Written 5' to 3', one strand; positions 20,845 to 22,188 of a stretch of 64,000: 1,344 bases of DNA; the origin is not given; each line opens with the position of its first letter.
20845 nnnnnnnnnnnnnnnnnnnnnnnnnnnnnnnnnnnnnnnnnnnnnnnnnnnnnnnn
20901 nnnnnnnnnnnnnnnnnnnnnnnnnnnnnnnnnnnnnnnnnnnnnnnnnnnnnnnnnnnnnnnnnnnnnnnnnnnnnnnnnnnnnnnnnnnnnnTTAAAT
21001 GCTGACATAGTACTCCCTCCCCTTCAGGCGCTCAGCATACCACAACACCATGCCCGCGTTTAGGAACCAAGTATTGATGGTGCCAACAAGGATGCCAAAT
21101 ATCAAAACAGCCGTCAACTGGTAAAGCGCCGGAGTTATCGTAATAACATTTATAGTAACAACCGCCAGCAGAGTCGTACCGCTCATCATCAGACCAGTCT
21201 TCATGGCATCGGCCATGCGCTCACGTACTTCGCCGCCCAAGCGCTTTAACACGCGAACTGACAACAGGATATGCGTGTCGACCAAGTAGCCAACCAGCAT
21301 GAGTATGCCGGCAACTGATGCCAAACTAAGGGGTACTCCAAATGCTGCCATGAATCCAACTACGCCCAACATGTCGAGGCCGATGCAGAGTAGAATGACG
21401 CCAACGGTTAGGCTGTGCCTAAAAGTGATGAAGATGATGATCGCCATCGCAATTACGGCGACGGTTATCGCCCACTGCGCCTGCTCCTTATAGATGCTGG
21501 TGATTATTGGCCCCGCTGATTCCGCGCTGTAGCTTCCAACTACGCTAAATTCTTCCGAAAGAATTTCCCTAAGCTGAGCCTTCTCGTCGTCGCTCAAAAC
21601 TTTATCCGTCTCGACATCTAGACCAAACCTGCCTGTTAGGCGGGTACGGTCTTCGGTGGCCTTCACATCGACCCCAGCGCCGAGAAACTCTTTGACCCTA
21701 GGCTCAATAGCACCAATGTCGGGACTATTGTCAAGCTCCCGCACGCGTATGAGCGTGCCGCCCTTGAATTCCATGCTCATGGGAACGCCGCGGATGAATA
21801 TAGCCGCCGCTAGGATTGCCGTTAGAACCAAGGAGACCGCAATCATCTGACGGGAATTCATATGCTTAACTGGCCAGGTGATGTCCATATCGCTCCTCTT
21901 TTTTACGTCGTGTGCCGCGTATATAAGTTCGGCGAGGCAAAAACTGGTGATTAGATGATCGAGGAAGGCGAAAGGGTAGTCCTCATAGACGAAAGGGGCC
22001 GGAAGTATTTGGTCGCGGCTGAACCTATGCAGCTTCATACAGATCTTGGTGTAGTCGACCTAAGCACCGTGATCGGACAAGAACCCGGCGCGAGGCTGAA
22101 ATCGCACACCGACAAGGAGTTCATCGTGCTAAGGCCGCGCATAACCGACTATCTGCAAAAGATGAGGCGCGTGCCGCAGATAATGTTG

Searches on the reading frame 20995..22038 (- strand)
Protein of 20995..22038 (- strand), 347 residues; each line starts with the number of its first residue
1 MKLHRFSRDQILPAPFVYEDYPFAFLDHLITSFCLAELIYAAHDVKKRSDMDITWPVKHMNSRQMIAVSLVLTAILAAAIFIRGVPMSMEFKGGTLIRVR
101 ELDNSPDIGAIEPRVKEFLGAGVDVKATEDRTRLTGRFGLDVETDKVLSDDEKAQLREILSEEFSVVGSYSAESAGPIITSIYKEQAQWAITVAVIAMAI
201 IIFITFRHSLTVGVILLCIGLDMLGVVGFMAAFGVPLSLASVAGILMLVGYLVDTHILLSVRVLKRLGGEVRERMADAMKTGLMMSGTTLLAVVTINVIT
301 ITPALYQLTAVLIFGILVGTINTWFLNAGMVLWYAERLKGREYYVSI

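Call 26: search_protein_families(library=pfam, proteins=[window:20995-22038:-], max_evalue=0.001)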
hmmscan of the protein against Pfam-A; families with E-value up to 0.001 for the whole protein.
window:20995-22038:- (347 aa): 1 family
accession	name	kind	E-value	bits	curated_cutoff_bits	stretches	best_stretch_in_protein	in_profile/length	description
PF02355.23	SecD_SecF_C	-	1e-26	93.9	20.5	1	168-336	14-188/189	Protein export membrane protein SecD/SecF, C-terminal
